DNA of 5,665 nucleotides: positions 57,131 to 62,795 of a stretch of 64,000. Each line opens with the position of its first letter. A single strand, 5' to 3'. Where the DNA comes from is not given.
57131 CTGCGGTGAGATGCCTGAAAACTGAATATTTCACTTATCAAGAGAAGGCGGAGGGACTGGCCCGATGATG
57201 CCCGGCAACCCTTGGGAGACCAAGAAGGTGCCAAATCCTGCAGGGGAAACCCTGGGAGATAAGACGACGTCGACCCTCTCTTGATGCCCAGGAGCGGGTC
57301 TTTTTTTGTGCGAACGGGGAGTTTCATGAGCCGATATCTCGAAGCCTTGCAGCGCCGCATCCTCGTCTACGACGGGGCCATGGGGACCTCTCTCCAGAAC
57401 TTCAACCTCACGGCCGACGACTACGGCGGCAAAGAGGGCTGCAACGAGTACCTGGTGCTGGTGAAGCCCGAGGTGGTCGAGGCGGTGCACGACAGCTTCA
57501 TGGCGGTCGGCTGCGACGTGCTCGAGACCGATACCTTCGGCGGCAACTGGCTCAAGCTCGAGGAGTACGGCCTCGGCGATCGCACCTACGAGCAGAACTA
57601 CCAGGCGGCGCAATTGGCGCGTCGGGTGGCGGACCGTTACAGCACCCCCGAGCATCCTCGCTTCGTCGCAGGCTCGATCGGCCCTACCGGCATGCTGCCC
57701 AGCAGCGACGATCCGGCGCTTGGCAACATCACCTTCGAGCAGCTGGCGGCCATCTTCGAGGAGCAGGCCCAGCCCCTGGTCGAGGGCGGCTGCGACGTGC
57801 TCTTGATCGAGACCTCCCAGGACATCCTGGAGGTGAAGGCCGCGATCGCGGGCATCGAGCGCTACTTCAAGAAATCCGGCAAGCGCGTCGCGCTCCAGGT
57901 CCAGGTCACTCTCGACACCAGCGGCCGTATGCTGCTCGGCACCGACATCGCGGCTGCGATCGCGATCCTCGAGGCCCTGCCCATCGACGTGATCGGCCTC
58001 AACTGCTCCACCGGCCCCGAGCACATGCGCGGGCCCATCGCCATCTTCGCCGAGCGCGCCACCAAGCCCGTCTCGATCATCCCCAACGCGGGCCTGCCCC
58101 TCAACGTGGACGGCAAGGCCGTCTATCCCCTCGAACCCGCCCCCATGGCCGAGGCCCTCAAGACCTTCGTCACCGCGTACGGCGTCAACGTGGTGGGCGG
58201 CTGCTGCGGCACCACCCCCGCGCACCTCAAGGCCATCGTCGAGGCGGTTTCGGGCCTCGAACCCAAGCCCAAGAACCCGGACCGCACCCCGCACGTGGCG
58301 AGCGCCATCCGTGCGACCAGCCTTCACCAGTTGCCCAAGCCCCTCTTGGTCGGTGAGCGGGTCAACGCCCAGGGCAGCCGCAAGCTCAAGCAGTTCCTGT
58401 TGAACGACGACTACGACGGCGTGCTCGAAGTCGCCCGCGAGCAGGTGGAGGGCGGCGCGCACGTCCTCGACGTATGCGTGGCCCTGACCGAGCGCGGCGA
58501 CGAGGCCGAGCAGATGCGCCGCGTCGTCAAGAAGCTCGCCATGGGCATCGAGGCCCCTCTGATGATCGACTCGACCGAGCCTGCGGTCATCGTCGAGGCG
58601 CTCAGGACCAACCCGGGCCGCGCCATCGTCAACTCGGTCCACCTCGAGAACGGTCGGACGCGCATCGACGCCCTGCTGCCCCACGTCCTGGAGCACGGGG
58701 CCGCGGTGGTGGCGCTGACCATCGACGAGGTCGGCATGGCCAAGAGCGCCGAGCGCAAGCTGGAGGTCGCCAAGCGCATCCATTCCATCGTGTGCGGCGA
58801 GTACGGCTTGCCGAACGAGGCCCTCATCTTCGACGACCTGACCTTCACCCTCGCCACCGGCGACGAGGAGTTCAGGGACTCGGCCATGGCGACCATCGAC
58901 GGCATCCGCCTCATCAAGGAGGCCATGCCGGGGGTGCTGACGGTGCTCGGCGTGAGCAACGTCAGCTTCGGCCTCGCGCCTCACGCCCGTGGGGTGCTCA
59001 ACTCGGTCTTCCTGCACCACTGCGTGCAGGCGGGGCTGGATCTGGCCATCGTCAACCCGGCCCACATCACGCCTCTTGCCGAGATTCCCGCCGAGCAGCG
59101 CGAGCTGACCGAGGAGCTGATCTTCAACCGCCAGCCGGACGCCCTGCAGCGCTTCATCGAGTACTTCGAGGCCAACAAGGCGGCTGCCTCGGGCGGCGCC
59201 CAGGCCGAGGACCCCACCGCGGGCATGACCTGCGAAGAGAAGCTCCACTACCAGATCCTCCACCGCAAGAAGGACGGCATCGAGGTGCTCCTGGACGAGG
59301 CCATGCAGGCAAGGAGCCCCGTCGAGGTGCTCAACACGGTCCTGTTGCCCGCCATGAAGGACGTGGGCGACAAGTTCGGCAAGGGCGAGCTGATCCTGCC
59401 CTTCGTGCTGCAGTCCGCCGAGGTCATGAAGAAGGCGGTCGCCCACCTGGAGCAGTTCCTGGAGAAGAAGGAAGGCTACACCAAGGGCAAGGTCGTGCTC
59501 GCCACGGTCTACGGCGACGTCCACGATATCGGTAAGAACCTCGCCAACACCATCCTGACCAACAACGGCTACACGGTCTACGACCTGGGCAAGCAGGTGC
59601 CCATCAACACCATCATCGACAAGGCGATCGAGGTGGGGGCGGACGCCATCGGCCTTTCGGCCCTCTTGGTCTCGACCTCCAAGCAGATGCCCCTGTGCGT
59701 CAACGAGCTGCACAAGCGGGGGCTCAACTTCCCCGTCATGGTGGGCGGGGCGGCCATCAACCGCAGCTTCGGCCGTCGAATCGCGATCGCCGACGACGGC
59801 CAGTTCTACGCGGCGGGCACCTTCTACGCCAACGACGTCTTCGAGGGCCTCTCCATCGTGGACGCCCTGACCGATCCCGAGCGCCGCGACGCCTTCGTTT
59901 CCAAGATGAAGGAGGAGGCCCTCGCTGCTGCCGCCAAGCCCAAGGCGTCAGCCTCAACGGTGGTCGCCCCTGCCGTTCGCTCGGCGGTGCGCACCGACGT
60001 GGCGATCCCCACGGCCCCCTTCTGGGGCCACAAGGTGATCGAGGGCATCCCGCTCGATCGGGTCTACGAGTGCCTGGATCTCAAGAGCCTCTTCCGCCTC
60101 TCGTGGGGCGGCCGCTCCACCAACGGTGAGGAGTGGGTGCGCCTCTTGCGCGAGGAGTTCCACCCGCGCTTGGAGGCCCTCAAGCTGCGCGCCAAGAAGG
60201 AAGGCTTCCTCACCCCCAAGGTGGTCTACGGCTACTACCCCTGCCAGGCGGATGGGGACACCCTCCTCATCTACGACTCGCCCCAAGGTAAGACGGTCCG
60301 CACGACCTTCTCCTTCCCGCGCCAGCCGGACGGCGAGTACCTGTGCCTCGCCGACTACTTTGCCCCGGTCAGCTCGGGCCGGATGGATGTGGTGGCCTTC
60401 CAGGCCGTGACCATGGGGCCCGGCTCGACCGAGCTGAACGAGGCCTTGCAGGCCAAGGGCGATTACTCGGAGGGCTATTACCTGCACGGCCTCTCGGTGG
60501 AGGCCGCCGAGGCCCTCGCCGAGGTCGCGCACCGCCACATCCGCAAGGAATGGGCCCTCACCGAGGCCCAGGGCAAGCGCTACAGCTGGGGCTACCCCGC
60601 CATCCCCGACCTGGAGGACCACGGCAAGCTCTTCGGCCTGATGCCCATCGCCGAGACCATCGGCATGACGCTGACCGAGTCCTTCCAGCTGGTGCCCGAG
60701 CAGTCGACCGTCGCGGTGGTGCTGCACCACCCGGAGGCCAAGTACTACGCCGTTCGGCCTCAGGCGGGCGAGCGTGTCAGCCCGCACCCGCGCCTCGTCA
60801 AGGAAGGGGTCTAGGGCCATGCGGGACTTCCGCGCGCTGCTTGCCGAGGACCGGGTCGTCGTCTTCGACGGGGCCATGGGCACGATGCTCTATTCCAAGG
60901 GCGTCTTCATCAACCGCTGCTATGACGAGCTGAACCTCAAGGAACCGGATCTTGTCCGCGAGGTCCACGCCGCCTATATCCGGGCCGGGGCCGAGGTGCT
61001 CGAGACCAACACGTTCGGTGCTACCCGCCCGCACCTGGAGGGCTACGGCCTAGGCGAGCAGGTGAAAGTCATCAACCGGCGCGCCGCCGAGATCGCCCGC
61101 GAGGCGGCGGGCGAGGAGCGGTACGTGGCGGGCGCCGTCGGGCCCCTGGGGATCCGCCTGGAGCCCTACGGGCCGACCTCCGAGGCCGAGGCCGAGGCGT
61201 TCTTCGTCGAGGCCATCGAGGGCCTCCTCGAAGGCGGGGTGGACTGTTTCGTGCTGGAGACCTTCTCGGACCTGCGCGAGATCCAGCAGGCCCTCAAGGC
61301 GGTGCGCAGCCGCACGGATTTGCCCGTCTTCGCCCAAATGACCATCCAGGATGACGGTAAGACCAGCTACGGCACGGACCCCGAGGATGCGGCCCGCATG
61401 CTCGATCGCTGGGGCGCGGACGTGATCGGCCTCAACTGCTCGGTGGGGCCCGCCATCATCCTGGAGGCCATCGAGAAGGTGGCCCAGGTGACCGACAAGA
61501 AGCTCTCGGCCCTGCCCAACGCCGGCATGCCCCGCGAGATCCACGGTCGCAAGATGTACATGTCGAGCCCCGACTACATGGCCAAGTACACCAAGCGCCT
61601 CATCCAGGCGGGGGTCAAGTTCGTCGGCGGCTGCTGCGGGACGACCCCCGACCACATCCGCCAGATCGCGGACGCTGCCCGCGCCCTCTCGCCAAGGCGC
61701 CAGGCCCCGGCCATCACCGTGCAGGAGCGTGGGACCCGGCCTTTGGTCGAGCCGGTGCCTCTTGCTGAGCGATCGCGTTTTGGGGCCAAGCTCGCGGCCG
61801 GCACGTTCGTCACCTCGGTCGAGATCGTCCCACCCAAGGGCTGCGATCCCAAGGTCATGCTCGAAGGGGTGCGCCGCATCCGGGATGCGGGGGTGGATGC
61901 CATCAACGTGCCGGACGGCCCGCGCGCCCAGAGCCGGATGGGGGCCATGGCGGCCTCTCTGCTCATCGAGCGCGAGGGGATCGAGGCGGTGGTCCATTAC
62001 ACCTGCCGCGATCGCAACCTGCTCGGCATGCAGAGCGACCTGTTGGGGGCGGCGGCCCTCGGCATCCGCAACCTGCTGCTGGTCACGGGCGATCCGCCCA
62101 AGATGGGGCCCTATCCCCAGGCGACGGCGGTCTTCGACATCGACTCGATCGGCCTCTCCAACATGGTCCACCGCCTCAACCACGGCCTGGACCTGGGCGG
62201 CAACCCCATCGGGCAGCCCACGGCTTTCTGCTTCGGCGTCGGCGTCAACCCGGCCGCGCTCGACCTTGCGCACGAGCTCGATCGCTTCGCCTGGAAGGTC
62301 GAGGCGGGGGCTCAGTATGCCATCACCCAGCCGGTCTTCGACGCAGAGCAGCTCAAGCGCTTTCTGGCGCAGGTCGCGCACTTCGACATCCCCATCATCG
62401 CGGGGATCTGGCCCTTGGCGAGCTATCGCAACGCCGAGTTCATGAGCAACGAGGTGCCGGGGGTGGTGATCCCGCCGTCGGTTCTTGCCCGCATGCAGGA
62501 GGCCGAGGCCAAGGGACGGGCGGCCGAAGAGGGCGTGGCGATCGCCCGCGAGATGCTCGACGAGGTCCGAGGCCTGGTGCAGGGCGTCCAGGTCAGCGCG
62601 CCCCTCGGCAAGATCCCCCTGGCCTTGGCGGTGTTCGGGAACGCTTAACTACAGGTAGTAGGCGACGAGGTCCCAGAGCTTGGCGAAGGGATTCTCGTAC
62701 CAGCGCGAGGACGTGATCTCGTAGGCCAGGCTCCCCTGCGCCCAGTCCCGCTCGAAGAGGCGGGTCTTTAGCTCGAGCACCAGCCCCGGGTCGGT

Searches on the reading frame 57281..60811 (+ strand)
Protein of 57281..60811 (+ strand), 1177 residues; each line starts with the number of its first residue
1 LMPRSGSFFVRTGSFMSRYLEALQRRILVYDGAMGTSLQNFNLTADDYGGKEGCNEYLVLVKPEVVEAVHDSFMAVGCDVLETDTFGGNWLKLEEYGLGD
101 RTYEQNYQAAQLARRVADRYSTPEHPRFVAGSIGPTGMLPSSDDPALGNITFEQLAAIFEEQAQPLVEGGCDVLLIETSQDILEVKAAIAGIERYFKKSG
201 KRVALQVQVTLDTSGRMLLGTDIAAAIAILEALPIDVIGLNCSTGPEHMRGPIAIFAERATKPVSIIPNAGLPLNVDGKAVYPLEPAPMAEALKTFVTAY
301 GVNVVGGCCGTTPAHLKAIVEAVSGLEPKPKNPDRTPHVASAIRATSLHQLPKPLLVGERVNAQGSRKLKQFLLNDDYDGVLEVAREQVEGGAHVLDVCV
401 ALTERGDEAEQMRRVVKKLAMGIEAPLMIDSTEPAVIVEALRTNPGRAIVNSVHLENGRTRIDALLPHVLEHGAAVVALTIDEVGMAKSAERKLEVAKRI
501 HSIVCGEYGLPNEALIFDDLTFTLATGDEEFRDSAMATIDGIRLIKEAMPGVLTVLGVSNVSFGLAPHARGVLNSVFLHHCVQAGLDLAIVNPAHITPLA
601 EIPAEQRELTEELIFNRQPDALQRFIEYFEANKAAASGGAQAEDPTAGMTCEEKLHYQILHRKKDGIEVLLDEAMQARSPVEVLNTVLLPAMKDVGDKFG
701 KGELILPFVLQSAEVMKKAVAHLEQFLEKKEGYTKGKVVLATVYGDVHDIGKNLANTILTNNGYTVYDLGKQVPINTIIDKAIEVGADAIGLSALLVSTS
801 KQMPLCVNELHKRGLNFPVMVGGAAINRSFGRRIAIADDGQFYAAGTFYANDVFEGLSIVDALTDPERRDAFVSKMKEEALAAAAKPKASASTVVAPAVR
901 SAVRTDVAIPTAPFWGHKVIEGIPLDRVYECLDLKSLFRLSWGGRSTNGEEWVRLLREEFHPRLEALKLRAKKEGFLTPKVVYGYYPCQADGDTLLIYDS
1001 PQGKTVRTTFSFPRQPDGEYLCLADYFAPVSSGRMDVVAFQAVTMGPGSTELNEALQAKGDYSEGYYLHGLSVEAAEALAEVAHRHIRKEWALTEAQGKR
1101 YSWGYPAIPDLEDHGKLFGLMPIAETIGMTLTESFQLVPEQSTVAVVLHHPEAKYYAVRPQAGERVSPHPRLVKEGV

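Call 27: search_protein_families(library=pfam, proteins=[window:57281-60811:+], max_evalue=0.00001)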
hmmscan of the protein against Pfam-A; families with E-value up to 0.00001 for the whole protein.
window:57281-60811:+ (1177 aa): 5 families
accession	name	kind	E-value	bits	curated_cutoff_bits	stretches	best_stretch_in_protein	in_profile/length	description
PF02574.22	S-methyl_trans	-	2e-79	267.9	22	1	28-323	1-283/283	Homocysteine S-methyltransferase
PF00809.28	Pterin_bind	-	1.7e-40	139.6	25.5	1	358-592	1-244/244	Pterin binding enzyme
PF02965.22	Met_synt_B12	-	6.7e-33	114.7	25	1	971-1159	51-258/273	Vitamin B12 dependent methionine synthase, activation domain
PF02607.22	B12-binding_2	-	1.1e-19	70.8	23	1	652-724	2-74/74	B12 binding domain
PF02310.24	B12-binding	-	3.3e-17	62.9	32.1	1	736-828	1-95/121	B12 binding domain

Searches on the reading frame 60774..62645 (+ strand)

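Call 27: search_protein_families(library=pfam, proteins=[window:60774-62645:+], max_evalue=0.00001)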
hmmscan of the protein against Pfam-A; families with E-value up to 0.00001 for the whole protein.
window:60774-62645:+ (624 aa): 2 families
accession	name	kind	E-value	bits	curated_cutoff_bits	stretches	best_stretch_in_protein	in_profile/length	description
PF02574.22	S-methyl_trans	-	6.7e-76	256.3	22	1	29-301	1-282/283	Homocysteine S-methyltransferase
PF02219.23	MTHFR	-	1.8e-36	126.4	24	1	338-598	4-260/287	Methylenetetrahydrofolate reductase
